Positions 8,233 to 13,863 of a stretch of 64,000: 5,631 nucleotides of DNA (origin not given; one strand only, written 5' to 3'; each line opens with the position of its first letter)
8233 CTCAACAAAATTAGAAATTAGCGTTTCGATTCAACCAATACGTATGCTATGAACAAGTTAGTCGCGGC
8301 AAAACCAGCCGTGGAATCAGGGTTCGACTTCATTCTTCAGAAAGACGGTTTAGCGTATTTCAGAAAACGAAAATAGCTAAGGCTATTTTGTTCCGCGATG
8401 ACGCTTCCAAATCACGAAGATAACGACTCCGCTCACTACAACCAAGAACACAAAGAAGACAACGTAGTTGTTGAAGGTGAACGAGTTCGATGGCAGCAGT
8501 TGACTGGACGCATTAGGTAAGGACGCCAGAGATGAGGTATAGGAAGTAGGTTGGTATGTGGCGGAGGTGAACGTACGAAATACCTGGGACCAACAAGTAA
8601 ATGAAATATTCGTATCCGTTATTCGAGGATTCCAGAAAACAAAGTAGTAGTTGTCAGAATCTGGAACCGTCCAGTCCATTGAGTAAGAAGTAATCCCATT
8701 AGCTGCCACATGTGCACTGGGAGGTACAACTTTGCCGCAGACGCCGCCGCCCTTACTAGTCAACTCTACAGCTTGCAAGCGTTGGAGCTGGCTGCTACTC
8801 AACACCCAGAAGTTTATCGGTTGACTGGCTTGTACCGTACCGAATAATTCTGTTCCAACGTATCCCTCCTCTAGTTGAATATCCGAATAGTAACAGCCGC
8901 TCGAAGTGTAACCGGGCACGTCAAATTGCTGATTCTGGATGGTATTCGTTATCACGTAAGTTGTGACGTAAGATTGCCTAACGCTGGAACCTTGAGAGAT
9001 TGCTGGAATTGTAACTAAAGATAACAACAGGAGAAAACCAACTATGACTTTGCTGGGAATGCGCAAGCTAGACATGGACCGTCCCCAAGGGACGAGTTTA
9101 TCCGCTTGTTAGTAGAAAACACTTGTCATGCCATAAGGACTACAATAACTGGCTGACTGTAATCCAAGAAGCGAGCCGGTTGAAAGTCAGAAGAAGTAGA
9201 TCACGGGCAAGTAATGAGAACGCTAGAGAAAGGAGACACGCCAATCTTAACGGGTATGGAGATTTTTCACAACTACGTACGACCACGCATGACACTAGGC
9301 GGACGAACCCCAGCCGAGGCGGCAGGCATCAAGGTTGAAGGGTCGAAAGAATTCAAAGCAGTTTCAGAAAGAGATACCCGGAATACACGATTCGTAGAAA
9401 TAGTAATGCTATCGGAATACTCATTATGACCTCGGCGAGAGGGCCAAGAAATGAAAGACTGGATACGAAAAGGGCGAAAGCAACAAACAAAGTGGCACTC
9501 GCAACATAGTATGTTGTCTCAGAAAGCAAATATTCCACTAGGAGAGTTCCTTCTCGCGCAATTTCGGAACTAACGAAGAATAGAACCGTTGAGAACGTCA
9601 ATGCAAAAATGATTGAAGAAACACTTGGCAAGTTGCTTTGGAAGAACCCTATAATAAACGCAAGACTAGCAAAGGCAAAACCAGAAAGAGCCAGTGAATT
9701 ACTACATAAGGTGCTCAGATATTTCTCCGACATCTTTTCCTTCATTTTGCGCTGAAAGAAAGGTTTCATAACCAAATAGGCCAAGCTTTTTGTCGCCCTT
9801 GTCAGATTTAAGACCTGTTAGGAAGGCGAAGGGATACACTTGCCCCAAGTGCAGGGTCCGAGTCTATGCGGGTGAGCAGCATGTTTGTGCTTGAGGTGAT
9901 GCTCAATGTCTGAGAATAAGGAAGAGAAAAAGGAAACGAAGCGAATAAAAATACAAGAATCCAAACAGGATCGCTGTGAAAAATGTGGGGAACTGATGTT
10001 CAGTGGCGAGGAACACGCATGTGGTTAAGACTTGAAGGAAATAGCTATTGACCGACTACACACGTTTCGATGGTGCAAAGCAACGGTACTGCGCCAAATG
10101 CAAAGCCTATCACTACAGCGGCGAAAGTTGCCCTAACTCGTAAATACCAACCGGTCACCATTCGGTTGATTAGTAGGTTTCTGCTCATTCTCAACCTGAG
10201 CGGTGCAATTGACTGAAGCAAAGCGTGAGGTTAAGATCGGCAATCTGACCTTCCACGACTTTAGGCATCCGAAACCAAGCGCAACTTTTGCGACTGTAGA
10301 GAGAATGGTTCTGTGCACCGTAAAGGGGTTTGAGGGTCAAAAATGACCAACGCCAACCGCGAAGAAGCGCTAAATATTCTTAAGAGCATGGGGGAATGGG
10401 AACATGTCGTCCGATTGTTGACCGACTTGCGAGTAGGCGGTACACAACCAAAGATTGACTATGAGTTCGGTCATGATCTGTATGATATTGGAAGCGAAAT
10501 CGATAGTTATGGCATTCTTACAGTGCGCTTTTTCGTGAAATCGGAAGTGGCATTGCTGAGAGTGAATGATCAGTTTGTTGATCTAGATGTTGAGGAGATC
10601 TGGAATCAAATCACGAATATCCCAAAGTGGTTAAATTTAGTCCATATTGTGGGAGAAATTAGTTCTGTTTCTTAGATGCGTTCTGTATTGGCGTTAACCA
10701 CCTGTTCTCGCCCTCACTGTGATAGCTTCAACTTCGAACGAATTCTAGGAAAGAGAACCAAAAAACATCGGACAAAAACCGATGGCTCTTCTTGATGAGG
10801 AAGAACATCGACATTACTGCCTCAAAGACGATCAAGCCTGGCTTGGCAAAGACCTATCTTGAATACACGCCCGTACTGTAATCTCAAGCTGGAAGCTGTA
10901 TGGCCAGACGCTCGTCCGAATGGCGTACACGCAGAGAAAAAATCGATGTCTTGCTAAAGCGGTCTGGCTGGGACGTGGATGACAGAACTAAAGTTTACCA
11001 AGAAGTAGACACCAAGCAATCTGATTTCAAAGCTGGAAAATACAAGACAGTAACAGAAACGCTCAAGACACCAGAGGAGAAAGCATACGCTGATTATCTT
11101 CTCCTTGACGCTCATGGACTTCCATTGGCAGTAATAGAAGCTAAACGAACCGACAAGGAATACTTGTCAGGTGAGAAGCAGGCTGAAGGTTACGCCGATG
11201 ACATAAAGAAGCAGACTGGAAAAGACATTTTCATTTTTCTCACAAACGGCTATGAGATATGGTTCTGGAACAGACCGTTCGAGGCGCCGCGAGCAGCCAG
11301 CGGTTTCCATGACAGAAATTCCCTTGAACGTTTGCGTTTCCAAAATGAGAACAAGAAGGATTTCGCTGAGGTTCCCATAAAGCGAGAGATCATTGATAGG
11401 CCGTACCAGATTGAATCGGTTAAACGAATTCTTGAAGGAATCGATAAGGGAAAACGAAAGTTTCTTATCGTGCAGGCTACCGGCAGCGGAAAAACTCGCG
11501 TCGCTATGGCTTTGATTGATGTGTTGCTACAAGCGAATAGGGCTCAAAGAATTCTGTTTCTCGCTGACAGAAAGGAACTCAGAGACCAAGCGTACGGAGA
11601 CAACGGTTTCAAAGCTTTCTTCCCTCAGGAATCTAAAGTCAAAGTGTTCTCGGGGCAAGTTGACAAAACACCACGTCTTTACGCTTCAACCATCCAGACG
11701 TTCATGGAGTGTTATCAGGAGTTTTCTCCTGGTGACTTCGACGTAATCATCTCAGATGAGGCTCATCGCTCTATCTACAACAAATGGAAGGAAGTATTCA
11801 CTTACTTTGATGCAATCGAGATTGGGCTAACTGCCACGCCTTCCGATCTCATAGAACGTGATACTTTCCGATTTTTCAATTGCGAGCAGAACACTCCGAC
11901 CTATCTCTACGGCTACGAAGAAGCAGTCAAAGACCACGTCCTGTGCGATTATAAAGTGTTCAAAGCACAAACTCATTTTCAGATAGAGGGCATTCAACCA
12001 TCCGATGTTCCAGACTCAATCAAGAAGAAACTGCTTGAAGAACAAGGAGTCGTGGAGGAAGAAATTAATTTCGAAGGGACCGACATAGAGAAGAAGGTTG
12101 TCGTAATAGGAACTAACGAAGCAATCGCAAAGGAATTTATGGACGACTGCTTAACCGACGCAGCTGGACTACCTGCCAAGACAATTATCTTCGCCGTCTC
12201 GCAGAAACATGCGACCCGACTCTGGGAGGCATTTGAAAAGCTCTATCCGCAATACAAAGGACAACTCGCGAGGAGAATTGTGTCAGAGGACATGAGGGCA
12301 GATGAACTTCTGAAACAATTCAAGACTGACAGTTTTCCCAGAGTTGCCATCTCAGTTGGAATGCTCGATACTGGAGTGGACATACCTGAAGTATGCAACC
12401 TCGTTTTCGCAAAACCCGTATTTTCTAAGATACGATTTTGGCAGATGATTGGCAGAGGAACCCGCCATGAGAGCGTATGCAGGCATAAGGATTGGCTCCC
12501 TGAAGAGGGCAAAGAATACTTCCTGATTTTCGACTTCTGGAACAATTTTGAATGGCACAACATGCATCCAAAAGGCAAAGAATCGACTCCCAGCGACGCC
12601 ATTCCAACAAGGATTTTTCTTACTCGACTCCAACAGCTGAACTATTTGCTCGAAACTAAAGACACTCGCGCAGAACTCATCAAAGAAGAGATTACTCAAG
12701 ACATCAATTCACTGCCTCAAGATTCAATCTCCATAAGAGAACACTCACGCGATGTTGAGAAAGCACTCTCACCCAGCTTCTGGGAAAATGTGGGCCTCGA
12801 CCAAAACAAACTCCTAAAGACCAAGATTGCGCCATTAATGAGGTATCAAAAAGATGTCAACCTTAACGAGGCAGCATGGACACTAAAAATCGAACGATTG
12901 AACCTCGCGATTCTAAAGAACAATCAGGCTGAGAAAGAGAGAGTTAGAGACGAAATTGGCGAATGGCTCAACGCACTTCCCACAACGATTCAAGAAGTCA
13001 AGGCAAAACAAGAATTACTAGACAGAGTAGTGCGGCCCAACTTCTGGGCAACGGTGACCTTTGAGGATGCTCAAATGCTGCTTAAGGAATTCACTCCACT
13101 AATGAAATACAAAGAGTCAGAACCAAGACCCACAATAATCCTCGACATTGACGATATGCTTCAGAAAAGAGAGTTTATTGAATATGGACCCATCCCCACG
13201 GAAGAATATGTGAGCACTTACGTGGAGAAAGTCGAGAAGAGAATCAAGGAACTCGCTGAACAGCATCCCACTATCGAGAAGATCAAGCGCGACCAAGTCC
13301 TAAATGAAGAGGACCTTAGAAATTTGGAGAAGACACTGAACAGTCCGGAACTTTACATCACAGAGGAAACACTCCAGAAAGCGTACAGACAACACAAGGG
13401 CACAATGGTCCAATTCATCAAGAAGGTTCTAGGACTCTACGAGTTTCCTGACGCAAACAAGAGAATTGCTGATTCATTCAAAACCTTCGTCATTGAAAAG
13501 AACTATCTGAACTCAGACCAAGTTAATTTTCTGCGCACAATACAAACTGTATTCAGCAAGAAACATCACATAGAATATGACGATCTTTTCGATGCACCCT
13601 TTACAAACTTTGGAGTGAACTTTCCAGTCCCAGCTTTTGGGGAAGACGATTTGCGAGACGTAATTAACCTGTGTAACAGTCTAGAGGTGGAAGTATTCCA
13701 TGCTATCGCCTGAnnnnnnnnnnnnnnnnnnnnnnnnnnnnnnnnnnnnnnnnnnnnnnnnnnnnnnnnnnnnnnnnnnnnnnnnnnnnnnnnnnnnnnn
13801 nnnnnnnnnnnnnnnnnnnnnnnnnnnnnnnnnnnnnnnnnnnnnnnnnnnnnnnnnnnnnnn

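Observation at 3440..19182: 15.7-kb integrated element bounded by perfect 61-bp direct repeats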

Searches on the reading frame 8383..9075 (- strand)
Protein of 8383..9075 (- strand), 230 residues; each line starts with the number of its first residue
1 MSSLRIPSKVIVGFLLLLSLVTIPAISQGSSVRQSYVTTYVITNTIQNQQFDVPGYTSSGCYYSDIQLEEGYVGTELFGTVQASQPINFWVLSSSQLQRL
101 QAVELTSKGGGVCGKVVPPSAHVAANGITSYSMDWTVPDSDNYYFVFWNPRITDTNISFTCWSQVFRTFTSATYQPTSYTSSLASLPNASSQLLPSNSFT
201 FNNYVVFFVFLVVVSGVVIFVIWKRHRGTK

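Call 11: search_protein_families(library=pfam, max_evalue=0.01, proteins=[window:8383-9075:-])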
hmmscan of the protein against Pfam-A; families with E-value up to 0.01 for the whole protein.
window:8383-9075:- (230 aa): 0 families

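Call 51: search_protein_families(library=ncbifam, max_evalue=0.01, proteins=[window:8383-9075:-])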
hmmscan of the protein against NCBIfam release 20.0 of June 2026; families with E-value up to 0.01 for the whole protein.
window:8383-9075:- (230 aa): 0 families

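Call 52: search_protein_families(library=phrogs, max_evalue=0.01, proteins=[window:8383-9075:-])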
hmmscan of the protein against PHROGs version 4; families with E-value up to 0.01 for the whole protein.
window:8383-9075:- (230 aa): 0 families

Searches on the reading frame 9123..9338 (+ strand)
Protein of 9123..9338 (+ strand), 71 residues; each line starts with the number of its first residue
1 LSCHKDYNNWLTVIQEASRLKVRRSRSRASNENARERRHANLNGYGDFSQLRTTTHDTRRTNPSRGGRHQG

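Call 84: search_protein_families(library=pfam, max_evalue=0.05, proteins=[window:9123-9338:+])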
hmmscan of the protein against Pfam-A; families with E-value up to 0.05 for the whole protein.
window:9123-9338:+ (71 aa): 0 families

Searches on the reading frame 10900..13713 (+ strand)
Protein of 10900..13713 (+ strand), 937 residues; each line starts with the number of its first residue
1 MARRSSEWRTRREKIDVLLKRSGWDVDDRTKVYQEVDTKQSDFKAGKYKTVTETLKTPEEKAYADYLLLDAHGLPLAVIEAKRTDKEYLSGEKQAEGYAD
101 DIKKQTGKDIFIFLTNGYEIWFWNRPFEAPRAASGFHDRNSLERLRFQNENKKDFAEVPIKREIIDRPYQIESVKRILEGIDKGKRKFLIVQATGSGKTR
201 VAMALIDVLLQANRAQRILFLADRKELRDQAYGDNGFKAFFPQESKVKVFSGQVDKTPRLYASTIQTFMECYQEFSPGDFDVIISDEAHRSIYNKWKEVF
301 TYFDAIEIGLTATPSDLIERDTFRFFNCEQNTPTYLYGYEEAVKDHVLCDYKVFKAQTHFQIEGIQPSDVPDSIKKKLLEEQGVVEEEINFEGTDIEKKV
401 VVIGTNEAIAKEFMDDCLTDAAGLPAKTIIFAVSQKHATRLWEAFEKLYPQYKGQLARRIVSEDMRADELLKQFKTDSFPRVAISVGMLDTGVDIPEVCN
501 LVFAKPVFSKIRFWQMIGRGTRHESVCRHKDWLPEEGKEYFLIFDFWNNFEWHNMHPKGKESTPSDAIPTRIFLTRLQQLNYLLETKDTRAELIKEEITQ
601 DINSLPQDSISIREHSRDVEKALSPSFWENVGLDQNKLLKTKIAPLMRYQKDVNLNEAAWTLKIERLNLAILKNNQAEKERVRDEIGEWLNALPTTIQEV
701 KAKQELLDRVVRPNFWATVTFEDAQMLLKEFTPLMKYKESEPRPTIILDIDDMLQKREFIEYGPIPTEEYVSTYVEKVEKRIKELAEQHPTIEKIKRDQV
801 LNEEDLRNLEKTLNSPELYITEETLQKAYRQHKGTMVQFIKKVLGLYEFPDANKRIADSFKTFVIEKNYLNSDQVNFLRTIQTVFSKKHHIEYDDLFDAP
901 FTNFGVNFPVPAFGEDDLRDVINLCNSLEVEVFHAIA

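Call 11: search_protein_families(library=pfam, max_evalue=0.01, proteins=[window:10900-13713:+])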
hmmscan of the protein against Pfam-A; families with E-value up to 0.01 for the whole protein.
window:10900-13713:+ (937 aa): 7 families
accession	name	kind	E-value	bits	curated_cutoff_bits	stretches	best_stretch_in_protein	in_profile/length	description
PF04851.21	ResIII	-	1.1e-38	133.2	22.5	1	166-315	4-163/164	Type III restriction enzyme, res subunit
PF08463.15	EcoEI_R_C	-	1.2e-23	84.5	24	1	773-926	2-159/163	EcoEI R protein C-terminal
PF18766.7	SWI2_SNF2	-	1.6e-19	70.9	26.7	1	169-353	1-190/221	SWI2/SNF2 ATPase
PF04313.20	HSDR_N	-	2.4e-09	37.8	25.1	1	7-126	4-193/198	Type I restriction enzyme R protein N terminus (HSDR_N)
PF00270.35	DEAD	-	3.7e-09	37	26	1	167-316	1-162/167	DEAD/DEAH box helicase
PF00271.37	Helicase_C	-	5.2e-07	30.3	23.5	1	425-523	15-109/110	Helicase conserved C-terminal domain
PF09848.15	SLFN-g3_helicase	-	0.00037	20.3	24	0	189-292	5-92/354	Schlafen group 3, DNA/RNA helicase domain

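Call 78: search_protein_families(library=padloc, max_evalue=0.001, proteins=[window:10900-13713:+])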
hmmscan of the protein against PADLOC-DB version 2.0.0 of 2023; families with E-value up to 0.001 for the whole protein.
window:10900-13713:+ (937 aa): 11 families
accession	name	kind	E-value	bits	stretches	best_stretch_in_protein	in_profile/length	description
PDLC03047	REase_I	-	4.9e-151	502.7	1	8-904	200-1077/1107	Type I restriction enzyme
PDLC03049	REase_I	-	7.3e-48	161.2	1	20-550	24-542/807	Type I restriction enzyme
PDLC03042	REase_I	-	3e-40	135.5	1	151-523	430-830/1170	Type I restriction enzyme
PDLC03658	mREase_IV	-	1.3e-22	77.3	2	159-371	216-424/953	Type IV methyl-directed restriction enzyme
PDLC02707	PbeA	-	1.7e-20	71.2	1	149-519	236-613/672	PbeA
PDLC03659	mREase_IV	-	1e-15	54.8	1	181-523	235-553/945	Type IV methyl-directed restriction enzyme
PDLC02704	PbeA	-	8.4e-14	49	1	282-498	386-606/682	PbeA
PDLC03048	REase_I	-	2e-07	27.6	1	165-314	240-408/976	Type I restriction enzyme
PDLC02705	PbeA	-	6.9e-07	25.8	1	167-522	251-619/691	PbeA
PDLC03045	REase_I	-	5.7e-05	19.2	1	185-295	284-402/995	Type I restriction enzyme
PDLC02703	PbeA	-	0.00011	18.9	0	186-232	262-308/626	PbeA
